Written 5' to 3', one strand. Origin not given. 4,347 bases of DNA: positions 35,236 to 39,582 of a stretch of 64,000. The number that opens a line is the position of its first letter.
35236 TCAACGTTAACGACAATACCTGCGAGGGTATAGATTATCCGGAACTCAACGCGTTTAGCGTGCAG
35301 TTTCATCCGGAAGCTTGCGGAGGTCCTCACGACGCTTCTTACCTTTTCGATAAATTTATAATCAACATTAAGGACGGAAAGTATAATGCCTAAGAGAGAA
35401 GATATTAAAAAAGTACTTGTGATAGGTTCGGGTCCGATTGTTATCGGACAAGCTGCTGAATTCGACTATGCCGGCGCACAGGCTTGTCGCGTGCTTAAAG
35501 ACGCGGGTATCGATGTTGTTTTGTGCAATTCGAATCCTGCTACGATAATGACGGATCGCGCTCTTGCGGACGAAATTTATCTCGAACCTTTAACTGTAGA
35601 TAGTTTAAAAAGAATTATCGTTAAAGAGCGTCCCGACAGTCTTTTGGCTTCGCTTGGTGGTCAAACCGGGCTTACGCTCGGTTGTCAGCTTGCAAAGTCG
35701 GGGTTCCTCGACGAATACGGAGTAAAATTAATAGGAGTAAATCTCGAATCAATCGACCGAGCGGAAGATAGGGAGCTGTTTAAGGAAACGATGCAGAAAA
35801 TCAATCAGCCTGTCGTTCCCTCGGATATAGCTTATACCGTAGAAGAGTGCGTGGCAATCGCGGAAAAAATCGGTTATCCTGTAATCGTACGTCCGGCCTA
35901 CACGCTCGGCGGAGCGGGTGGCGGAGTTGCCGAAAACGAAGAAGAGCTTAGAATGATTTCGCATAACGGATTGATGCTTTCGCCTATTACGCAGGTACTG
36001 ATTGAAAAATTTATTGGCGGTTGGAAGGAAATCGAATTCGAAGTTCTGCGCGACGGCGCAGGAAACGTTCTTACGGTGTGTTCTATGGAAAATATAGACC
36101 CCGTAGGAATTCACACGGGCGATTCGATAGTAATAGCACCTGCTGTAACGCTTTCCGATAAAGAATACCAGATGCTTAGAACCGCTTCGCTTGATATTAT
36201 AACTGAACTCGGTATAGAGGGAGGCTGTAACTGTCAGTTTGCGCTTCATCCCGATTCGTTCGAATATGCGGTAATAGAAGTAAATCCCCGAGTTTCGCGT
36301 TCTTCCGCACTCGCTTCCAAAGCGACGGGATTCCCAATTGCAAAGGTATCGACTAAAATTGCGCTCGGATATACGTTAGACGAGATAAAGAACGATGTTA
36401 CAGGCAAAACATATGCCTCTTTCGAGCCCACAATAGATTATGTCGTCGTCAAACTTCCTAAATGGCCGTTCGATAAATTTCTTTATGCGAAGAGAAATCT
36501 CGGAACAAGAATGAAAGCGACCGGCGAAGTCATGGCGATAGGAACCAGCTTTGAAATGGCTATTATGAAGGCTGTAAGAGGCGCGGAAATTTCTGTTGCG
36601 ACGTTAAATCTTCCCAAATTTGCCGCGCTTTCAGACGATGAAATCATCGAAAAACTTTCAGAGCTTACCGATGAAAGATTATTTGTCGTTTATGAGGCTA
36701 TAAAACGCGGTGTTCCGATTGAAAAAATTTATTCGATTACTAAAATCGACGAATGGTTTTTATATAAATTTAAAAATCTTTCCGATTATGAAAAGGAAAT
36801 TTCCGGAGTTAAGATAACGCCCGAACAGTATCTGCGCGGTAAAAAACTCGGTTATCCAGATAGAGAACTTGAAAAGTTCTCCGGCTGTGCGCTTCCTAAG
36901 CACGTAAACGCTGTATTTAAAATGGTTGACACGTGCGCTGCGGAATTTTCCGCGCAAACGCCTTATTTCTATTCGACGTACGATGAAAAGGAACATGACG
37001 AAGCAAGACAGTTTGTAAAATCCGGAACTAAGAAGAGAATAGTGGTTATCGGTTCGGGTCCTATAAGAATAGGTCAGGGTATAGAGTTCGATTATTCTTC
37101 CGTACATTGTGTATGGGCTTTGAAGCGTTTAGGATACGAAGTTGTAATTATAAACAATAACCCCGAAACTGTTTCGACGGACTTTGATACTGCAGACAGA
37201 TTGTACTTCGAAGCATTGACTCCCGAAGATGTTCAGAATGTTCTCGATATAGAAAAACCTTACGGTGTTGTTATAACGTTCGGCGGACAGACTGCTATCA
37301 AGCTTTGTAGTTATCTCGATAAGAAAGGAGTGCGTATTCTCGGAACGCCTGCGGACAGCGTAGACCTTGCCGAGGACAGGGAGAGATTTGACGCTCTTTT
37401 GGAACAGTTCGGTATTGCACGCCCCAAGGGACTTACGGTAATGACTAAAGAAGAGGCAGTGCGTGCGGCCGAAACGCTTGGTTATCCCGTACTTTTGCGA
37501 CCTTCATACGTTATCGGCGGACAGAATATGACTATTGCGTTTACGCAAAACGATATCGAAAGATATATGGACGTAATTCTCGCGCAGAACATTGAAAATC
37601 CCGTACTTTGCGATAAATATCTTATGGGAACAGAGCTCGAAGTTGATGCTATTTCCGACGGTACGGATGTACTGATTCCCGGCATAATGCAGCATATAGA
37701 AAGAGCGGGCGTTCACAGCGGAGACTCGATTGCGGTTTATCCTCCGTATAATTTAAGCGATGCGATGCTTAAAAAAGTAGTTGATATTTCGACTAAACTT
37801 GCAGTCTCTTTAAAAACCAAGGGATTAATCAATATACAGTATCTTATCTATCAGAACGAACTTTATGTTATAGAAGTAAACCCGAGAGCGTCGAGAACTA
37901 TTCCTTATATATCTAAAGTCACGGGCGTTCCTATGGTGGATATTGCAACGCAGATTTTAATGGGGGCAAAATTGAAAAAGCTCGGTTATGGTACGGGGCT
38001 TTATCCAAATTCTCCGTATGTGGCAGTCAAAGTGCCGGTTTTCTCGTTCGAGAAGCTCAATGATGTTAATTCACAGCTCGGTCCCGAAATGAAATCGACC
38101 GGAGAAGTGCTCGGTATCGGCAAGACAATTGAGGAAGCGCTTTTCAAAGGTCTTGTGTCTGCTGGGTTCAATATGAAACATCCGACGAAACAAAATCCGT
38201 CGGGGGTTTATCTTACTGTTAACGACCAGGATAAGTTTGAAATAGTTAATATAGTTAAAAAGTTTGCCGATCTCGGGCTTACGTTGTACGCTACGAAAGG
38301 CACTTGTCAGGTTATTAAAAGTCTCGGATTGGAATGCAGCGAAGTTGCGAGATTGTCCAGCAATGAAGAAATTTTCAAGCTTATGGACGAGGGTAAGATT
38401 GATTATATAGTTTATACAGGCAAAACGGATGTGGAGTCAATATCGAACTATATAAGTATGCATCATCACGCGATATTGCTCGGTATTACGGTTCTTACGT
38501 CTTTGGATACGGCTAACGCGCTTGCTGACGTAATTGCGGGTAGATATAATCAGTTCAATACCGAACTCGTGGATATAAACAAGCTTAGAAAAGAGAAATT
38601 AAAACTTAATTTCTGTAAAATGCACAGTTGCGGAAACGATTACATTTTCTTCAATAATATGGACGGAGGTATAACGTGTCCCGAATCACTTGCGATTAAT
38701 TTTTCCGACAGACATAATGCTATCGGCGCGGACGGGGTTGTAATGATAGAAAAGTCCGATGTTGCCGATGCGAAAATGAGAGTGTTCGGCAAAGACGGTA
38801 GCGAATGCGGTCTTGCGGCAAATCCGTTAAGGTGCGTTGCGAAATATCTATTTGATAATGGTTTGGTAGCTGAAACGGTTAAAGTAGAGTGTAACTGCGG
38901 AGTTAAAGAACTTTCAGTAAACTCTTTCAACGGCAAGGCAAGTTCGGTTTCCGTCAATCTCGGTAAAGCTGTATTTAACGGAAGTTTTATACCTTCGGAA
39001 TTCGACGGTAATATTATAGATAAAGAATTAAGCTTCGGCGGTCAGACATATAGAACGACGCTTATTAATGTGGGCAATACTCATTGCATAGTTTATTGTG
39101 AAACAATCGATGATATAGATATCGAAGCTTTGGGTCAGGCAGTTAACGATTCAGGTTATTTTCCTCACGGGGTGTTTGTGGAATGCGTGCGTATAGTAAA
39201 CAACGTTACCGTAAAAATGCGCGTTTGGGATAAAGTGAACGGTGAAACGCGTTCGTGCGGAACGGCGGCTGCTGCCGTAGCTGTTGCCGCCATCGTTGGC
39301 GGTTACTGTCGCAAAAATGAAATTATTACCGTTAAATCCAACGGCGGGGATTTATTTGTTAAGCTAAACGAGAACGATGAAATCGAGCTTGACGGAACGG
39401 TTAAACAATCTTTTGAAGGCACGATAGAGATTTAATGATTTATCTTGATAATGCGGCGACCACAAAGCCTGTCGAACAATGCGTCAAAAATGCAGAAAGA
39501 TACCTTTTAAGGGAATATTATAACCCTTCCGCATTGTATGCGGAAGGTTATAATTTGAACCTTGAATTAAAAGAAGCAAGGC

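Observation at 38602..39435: CarB fused in frame to a DapF-like domain that lacks the first catalytic cysteine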

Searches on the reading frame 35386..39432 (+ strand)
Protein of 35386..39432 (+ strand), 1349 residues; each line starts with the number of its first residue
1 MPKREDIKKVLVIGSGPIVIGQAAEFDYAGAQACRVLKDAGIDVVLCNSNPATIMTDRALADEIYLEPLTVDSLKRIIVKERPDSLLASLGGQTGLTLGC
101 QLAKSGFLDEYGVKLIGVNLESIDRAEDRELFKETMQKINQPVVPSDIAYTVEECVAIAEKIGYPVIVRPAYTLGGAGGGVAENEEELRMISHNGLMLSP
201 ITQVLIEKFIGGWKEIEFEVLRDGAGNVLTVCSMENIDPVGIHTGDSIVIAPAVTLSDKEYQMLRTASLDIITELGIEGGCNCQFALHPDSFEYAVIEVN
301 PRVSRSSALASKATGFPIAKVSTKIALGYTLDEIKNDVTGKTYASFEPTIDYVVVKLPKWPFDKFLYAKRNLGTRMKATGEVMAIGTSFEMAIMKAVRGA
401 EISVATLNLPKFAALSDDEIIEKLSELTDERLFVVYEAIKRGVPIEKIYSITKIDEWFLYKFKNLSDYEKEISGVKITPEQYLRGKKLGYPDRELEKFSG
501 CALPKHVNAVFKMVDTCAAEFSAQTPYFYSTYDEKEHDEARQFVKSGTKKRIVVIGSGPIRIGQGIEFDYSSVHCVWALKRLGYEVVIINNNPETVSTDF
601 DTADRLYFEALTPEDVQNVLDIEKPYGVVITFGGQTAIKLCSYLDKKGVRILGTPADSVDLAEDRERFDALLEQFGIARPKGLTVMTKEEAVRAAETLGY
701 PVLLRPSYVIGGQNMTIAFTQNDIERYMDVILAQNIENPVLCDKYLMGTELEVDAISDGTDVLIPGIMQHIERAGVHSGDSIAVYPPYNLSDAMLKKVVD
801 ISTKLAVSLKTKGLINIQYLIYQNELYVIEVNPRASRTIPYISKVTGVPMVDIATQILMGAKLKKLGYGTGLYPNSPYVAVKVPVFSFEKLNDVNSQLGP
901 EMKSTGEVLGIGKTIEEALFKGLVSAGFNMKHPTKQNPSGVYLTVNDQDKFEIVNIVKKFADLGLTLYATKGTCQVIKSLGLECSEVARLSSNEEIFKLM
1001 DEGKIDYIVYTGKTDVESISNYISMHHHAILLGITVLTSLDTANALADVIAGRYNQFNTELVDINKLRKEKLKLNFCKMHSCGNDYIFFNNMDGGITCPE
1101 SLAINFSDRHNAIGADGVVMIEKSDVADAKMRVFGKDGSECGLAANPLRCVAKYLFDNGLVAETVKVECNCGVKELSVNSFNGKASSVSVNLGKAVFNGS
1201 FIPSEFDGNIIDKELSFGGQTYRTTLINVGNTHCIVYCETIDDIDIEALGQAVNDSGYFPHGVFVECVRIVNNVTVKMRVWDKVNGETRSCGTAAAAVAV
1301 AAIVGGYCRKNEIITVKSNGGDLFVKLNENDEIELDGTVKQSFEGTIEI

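Call 3: search_protein_families(library=pfam, proteins=[window:35386-39432:+], max_evalue=0.01)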
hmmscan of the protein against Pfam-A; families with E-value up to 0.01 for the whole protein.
window:35386-39432:+ (1349 aa): 13 families
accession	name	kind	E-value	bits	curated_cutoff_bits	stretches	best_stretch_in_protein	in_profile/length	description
PF02786.22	CPSase_L_D2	-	6e-111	369.4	19.8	2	128-333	1-210/211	Carbamoyl-phosphate synthase L chain, ATP binding domain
PF25596.1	CPSase_L_D1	-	3.5e-92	304.7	27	2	549-660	2-117/118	Carbamoyl phosphate synthase preATP-grasp domain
PF01678.24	DAP_epimerase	-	5.9e-34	117.2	34.7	2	1226-1332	2-109/121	Diaminopimelate epimerase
PF02787.25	CPSase_L_D3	-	3.2e-23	82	26.6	1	422-497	1-78/80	Carbamoyl-phosphate synthetase large chain, oligomerisation domain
PF07478.18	Dala_Dala_lig_C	-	3.9e-15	56.4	24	2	153-301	26-174/204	D-ala D-ala ligase C-terminus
PF02222.28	ATP-grasp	-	1.3e-11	44.9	27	2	671-835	2-163/179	ATP-grasp domain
PF02655.19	ATP-grasp_3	-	2.6e-11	44.3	23.2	1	672-835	11-157/160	ATP-grasp domain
PF15632.11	ATPgrasp_Ter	-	1.6e-10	41.3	29.1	1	740-861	5-111/131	ATP-grasp in the biosynthetic pathway with Ter operon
PF02142.27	MGS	-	1.8e-10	41.2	24.1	1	952-1037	1-93/94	MGS-like domain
PF13549.11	ATP-grasp_5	-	5.4e-08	32.9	27.6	1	669-705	16-52/221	ATP-grasp domain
PF01071.24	GARS_A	-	4.1e-06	27.2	27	1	670-800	8-148/194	Phosphoribosylglycinamide synthetase, ATP-grasp (A) domain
PF07992.20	Pyr_redox_2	-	0.0039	17.1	26.1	0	535-609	128-191/291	Pyridine nucleotide-disulphide oxidoreductase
PF13780.11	DUF4176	-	0.0091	16.5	25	0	5-31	12-38/74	Domain of unknown function (DUF4176)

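Call 4: search_protein_families(library=ncbifam, proteins=[window:35386-39432:+], max_evalue=0.01)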
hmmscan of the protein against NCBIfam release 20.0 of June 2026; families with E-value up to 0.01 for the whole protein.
window:35386-39432:+ (1349 aa): 49 families (the best 25 are shown)
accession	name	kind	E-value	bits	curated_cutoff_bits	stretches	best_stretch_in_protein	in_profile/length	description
NF003671.0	PRK05294.1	equivalog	0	1442.6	599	1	1-1051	1-1047/1058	carbamoyl-phosphate synthase large subunit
TIGR01369.1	CPSaseII_lrg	equivalog_domain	0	1406.9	1027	1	2-1048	1-1050/1052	carbamoyl-phosphate synthase (glutamine-hydrolyzing) large subunit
TIGR00652.1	DapF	equivalog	4.2e-55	187.1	114.65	1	1075-1347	2-268/270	diaminopimelate epimerase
TIGR01235.1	pyruv_carbox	equivalog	2e-32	111.7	1114.45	2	109-338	96-328/1143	pyruvate carboxylase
NF053643.1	Ddl_archaea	equivalog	2.3e-32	112.4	500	2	37-351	18-319/367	putative pseudomurein biosynthesis ATP-grasp protein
NF006367.0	PRK08591.1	subfamily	2.5e-31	108.9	597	2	108-344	95-334/451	acetyl-CoA carboxylase biotin carboxylase subunit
NF006406.0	PRK08654.1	equivalog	6.3e-31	107.4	739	2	108-344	95-333/499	acetyl-CoA carboxylase biotin carboxylase subunit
TIGR00514.1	accC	equivalog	5.4e-29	101.3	626.5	2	108-343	95-333/449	acetyl-CoA carboxylase biotin carboxylase subunit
NF009402.0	PRK12767.1-1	equivalog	5.6e-29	101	218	2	29-310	15-283/329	carbamoyl phosphate synthase-like protein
NF005525.0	PRK07178.1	equivalog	7e-29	100.8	768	2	108-344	94-332/471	acetyl-CoA carboxylase biotin carboxylase subunit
NF009554.0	PRK12999.1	equivalog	3.4e-28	98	965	2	109-336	100-330/1147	pyruvate carboxylase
NF006286.0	PRK08462.1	equivalog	5.1e-27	94.8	740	2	109-333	98-325/445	acetyl-CoA carboxylase biotin carboxylase subunit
NF004085.0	PRK05586.1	equivalog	6e-25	88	723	2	110-339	97-329/448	acetyl-CoA carboxylase biotin carboxylase subunit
NF009471.0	PRK12833.1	equivalog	5.3e-24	84.6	686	2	5-339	3-332/467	acetyl-CoA carboxylase biotin carboxylase subunit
NF006287.0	PRK08463.1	equivalog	5.1e-23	81.6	775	2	108-344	94-334/479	acetyl-CoA carboxylase subunit A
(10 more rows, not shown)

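Call 14: find_encoding_contigs(protein=window:35386-39432:+, flank=3000, max_places=4)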
Protein window:35386-39432:+ (1349 aa): 3 contigs read that carry it; 1 place shown.
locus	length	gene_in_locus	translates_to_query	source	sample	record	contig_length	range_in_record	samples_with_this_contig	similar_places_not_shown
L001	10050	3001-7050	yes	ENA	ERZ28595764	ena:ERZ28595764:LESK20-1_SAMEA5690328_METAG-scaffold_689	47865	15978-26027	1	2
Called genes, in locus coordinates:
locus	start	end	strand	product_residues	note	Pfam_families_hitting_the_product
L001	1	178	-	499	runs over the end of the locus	PF03551:PadR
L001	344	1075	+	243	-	PF01643:Acyl-ACP_TE, PF13279:4HBT_2 (faint), PF20791:Acyl-ACP_TE_C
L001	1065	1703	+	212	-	PF01863:YgjP-like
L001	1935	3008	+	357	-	PF00988:CPSase_sm_chain, PF00117:GATase, PF07722:Peptidase_C26 (faint)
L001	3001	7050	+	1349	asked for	PF25596:CPSase_L_D1, PF02786:CPSase_L_D2, PF07478:Dala_Dala_lig_C, PF02787:CPSase_L_D3, PF25596:CPSase_L_D1, PF02786:CPSase_L_D2, PF02142:MGS, PF01678:DAP_epimerase, +5 more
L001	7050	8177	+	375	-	PF00266:Aminotran_5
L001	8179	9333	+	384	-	PF22025:ThiI_fer, PF02926:THUMP, PF02568:ThiI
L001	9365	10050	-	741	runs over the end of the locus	PF00912:Transgly, PF00905:Transpeptidase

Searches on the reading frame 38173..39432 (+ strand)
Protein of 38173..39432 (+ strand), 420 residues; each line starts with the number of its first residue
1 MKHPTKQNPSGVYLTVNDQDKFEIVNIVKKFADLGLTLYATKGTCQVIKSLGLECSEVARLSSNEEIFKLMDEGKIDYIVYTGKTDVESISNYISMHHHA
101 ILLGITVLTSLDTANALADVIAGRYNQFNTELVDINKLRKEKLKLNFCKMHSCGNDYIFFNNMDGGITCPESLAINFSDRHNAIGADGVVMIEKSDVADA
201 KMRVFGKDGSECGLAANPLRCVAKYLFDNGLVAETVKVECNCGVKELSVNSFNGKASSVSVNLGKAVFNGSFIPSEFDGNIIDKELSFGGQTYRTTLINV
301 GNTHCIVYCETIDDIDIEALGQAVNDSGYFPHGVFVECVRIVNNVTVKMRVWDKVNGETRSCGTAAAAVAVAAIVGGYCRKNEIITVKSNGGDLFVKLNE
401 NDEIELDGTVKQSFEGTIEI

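Call 54: predict_structure(alignment_id=A1)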
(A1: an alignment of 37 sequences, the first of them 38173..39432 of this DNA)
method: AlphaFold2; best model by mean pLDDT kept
length: 420 residues; sequences in the alignment: 37
mean_pLDDT: 85.5   pTM: 0.64
mean pLDDT of the five models: 85.5, 84.4, 83.7, 83.3, 83.2
residues with pLDDT >= 90: 200; 70-90: 176; 50-70: 28; < 50: 16
segments of 3 or more residues with pLDDT < 50: 125-136
pLDDT, mean of each block of 10 residues (from residue 1): 58 86 82 88 88 87 80 89 78 84 83 78 53 48 81 81 87 73 65 96 86 87 95 95 93 93 93 91 93 95 93 92 93 92 96 84 92 96 95 93 94 83
secondary structure, 60 per line:
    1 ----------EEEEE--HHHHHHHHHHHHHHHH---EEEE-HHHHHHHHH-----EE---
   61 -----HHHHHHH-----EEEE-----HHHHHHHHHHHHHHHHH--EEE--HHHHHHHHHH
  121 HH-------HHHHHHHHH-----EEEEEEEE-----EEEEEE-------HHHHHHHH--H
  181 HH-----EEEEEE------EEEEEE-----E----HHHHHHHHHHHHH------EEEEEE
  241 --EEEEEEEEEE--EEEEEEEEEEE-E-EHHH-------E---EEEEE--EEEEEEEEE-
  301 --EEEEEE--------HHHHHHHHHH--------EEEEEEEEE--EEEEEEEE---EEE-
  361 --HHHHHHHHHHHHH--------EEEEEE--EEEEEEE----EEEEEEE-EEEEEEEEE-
elements in order: E11-15 H18-33 E37-40 H42-50 H66-72 E78-81 H87-103 E106-108 H111-122 H130-138 E144-151 E157-162 H170-177 E188-193 E200-205 H216-228 E235-240 E243-252 E255-265 E284-288 E291-299 E303-308 H317-326 E335-343 E346-353 E357-359 H363-375 E384-389 E392-398 E403-409 E411-419

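Call 56: fold_search(model_id=the predicted structure, library=pdb)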
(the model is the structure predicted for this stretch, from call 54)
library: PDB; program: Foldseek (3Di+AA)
matches with E <= 10: 1072; with E <= 0.001: 132
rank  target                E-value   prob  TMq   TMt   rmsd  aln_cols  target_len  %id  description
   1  2otn_A                1.5e-30  1.00  0.61  0.86   2.7       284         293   31  Crystal structure of the catalytically active form of diaminopimelate epimerase from Bacillus anthracis (released 2008-03-04)
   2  2otn_B                9.7e-29  1.00  0.54  0.75   4.2       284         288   31  Crystal structure of the catalytically active form of diaminopimelate epimerase from Bacillus anthracis (released 2008-03-04)
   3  8qzy_A                6.5e-28  1.00  0.59  0.87   2.9       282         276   26  Structural and biochemical characterization of diaminopimelate epimerase from Pseudomonas aeruginosa (released 2024-11-06)
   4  8qzy_B                3.4e-27  1.00  0.60  0.88   2.8       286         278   25  Structural and biochemical characterization of diaminopimelate epimerase from Pseudomonas aeruginosa (released 2024-11-06)
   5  9mro_A                8.8e-27  1.00  0.60  0.89   2.1       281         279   31  Crystal structures of a cyanobacterial DAP epimerase bound to either D,L-aziDAP or D,L-alpha-methyl DAP (released 2025-07-16)
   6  5ha4_B                5.9e-26  1.00  0.60  0.88   2.5       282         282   26  Structure of a diaminopimelate epimerase from Acinetobacter baumannii (released 2016-01-27)
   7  2q9h                  1.1e-25  1.00  0.59  0.87   2.8       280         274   26  Crystal structure of the C73S mutant of diaminopimelate epimerase (released 2007-10-23)
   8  3ejx_D                1.3e-25  1.00  0.62  0.84   2.7       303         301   27  Crystal structure of diaminopimelate epimerase from Arabidopsis thaliana in complex with LL-AziDAP (released 2009-02-17)
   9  2q9j                  1.4e-25  1.00  0.58  0.86   3.0       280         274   26  Crystal structure of the C217S mutant of diaminopimelate epimerase (released 2007-10-23)
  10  3ejx_B                1.8e-25  1.00  0.60  0.86   2.5       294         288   26  Crystal structure of diaminopimelate epimerase from Arabidopsis thaliana in complex with LL-AziDAP (released 2009-02-17)
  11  3ejx_A                2.7e-25  1.00  0.60  0.86   2.5       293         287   26  Crystal structure of diaminopimelate epimerase from Arabidopsis thaliana in complex with LL-AziDAP (released 2009-02-17)
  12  6d13_A                2.7e-25  1.00  0.59  0.88   2.8       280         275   25  Crystal structure of E.coli RppH-DapF complex (released 2018-05-23)
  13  7vdy_A                3.1e-25  1.00  0.61  0.88   2.0       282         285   28  Crystal structure of O-ureidoserine racemase (released 2021-12-15)
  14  5ha4_A                3.1e-25  1.00  0.60  0.88   2.5       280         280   27  Structure of a diaminopimelate epimerase from Acinetobacter baumannii (released 2016-01-27)
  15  7vdy_B                3.5e-25  1.00  0.61  0.90   2.0       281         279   28  Crystal structure of O-ureidoserine racemase (released 2021-12-15)
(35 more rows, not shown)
